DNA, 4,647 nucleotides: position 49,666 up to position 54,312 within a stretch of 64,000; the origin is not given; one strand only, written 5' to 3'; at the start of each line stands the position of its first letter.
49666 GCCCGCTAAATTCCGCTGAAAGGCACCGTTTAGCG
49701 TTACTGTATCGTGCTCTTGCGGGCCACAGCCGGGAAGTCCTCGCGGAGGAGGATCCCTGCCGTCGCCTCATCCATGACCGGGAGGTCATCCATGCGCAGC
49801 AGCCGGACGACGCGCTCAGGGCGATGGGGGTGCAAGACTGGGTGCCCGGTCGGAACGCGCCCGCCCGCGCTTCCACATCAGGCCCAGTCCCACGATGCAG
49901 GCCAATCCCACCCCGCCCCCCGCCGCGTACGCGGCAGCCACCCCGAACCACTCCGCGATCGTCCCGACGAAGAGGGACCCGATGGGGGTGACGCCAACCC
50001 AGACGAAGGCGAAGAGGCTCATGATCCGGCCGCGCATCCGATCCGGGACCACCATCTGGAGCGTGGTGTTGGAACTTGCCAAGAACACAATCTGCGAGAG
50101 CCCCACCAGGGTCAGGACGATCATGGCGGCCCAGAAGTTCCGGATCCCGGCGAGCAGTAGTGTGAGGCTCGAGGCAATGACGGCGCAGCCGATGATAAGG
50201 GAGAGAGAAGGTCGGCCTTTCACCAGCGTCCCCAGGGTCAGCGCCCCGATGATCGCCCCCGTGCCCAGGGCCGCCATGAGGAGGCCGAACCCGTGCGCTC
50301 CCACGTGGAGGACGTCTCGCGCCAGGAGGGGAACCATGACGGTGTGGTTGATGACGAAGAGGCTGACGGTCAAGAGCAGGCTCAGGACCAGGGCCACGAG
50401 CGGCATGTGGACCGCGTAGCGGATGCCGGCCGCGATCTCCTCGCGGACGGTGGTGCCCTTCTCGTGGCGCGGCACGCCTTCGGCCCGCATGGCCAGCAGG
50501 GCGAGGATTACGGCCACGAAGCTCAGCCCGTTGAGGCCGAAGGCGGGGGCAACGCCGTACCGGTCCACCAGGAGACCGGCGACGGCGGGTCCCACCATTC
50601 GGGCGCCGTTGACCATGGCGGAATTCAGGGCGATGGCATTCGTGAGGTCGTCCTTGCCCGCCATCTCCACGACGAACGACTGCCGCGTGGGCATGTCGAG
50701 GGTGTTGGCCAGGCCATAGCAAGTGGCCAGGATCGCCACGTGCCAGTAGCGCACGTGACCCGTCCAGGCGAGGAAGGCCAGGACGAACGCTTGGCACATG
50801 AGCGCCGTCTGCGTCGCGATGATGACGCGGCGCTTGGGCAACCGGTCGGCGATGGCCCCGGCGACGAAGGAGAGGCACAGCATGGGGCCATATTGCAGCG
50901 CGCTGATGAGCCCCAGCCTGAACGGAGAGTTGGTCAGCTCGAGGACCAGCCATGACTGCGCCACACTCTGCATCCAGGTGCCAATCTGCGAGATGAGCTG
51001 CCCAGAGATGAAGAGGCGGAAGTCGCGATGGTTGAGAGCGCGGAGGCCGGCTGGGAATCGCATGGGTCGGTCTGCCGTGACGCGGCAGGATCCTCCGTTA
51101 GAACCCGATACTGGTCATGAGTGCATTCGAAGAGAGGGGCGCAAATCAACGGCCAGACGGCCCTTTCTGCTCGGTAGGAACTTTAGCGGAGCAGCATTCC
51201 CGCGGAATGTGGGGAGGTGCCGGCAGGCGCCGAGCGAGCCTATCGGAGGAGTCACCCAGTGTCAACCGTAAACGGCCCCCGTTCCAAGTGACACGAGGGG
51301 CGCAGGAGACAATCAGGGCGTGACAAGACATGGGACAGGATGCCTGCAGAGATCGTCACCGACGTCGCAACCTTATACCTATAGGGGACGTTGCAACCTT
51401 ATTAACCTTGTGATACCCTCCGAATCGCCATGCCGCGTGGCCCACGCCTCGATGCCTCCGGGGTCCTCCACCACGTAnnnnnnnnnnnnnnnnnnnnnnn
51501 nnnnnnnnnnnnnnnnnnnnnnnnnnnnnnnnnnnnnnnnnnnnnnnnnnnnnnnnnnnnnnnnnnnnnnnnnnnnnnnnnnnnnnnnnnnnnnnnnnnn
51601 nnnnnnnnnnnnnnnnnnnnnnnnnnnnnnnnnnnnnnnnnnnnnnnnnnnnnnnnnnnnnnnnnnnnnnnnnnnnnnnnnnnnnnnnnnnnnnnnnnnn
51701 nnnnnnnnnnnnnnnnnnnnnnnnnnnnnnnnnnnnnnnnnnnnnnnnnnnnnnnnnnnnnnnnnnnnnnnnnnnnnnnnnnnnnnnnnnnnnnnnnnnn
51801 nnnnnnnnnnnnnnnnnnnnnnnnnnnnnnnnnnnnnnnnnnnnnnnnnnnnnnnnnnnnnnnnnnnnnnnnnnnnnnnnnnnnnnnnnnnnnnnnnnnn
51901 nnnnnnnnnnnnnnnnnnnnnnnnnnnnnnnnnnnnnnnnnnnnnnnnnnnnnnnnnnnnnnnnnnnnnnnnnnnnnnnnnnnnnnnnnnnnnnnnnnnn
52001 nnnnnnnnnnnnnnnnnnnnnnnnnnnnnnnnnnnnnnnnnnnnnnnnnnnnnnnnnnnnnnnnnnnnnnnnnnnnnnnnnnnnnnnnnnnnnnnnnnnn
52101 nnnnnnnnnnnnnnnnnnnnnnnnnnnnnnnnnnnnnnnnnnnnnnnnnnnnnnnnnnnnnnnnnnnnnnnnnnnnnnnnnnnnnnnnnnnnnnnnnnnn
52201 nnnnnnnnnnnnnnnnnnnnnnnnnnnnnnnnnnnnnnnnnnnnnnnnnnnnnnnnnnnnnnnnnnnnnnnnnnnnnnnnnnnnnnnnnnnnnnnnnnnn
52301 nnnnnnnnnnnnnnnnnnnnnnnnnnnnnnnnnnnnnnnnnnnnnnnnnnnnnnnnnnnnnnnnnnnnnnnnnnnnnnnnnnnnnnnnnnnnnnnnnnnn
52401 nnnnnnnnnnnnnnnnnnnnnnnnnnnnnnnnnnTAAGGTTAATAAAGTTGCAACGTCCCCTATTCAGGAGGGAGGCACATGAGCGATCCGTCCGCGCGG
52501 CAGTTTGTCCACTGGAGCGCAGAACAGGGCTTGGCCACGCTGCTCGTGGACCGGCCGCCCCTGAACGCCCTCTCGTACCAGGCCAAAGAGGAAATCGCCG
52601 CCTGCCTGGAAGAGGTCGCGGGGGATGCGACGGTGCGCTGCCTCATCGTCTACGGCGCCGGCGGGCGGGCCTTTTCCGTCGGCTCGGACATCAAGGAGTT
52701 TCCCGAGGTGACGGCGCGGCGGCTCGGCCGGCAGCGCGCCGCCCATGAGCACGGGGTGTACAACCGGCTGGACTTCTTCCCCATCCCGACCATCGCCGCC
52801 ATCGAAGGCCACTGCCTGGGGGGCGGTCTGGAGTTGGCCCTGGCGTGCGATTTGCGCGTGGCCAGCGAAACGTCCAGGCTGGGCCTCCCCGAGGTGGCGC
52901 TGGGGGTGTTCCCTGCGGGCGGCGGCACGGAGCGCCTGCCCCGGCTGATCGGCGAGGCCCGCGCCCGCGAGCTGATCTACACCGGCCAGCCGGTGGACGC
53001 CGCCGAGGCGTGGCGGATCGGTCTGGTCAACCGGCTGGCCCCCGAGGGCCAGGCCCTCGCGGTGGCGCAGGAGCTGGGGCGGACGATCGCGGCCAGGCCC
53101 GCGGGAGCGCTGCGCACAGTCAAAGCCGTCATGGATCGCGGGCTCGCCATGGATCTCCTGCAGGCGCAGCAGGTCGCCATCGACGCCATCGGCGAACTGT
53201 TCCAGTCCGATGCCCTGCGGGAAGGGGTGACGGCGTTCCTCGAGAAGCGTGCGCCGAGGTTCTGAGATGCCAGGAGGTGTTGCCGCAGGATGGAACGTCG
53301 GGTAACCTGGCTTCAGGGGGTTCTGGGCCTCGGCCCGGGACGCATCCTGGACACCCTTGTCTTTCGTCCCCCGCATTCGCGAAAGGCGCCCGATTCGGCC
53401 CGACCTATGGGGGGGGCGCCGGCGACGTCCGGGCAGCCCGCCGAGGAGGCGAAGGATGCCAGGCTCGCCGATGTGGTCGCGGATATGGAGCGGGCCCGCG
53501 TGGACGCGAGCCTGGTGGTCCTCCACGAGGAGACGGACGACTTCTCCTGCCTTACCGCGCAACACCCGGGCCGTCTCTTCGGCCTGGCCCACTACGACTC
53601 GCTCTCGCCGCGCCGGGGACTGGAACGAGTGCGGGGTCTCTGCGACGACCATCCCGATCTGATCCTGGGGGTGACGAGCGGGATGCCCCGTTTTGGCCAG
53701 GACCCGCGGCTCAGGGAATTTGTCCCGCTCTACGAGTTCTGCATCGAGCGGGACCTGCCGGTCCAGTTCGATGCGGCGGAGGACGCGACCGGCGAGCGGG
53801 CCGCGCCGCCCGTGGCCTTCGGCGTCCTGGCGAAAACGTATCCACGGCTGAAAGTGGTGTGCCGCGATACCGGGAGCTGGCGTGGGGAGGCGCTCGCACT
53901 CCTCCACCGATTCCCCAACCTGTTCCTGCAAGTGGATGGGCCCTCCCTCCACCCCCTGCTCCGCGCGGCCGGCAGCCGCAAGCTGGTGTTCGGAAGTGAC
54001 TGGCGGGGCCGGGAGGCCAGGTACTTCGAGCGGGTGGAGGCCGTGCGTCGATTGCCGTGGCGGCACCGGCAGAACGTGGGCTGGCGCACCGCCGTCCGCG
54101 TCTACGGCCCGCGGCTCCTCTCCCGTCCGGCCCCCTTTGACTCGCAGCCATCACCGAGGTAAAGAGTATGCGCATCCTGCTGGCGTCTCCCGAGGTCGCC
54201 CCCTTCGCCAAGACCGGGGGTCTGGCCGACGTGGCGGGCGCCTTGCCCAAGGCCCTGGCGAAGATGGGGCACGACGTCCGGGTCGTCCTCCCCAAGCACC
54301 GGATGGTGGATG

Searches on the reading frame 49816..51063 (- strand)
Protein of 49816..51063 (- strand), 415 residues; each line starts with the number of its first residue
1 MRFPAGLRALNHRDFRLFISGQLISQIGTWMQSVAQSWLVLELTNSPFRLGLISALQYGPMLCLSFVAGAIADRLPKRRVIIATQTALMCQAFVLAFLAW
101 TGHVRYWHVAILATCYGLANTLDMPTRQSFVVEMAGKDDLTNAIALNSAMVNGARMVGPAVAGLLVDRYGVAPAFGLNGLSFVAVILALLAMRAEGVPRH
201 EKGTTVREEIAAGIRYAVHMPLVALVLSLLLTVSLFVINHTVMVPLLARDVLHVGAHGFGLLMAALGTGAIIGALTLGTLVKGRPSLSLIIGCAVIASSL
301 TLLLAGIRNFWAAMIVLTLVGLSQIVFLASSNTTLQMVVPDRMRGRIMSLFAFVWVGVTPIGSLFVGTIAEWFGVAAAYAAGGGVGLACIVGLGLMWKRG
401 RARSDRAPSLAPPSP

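Call 53: search_protein_families(library=pfam, max_evalue=0.00001, proteins=[window:49816-51063:-])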
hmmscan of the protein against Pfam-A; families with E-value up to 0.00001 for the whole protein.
window:49816-51063:- (415 aa): 2 families
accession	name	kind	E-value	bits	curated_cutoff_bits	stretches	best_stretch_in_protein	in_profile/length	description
PF05977.19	MFS_3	-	2e-68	231.6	27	1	9-395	6-391/524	Transmembrane secretion effector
PF07690.21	MFS_1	-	6.9e-44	150.6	33.4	2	20-355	3-339/347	Major Facilitator Superfamily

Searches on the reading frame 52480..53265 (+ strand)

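Call 53: search_protein_families(library=pfam, max_evalue=0.00001, proteins=[window:52480-53265:+])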
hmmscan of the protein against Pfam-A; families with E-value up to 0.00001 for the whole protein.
window:52480-53265:+ (261 aa): 2 families
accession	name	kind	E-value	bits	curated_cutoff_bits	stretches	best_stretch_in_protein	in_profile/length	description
PF00378.25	ECH_1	-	7.7e-55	186.4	27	1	15-261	3-248/251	Enoyl-CoA hydratase/isomerase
PF16113.10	ECH_2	-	3.7e-34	119.2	27.2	1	27-254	11-239/335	Enoyl-CoA hydratase/isomerase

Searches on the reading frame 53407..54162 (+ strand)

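Call 53: search_protein_families(library=pfam, max_evalue=0.00001, proteins=[window:53407-54162:+])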
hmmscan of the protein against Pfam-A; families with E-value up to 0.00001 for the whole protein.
window:53407-54162:+ (251 aa): 1 family
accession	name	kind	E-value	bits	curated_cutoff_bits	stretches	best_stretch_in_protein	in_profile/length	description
PF04909.20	Amidohydro_2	-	9.9e-12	45.6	26.4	1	13-234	38-288/289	Amidohydrolase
